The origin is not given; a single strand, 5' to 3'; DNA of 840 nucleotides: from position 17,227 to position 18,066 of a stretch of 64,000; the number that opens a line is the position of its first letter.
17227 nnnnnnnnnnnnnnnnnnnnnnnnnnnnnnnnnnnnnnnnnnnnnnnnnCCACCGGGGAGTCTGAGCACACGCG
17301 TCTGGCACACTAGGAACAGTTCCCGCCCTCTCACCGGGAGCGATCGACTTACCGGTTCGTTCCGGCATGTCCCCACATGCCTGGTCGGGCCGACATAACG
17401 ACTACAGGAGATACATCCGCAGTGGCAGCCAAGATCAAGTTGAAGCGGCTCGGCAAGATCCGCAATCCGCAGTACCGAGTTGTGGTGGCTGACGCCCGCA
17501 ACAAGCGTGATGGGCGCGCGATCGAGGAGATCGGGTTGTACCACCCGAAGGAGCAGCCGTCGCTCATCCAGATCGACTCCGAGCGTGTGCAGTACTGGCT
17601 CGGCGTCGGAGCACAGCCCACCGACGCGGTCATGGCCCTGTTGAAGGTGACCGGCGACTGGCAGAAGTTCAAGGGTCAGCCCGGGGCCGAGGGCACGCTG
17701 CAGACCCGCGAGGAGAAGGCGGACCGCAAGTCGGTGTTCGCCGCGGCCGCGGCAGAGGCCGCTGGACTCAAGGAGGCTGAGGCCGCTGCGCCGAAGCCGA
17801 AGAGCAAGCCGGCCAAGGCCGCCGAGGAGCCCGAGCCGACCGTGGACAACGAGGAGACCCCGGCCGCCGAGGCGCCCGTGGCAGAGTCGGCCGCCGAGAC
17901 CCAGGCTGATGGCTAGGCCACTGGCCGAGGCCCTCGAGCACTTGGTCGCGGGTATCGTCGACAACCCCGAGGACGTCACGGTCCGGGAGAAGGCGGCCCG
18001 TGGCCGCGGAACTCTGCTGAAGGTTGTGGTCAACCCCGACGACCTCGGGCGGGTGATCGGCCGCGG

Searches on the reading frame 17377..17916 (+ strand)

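Call 96: search_protein_families(library=pfam, proteins=[window:17377-17916:+], max_evalue=0.0001)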
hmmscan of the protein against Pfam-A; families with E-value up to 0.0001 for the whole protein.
window:17377-17916:+ (179 aa): 1 family
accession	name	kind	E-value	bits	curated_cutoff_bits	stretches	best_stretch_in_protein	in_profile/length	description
PF00886.24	Ribosomal_S16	-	3e-24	85.2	27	1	24-82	1-62/62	Ribosomal protein S16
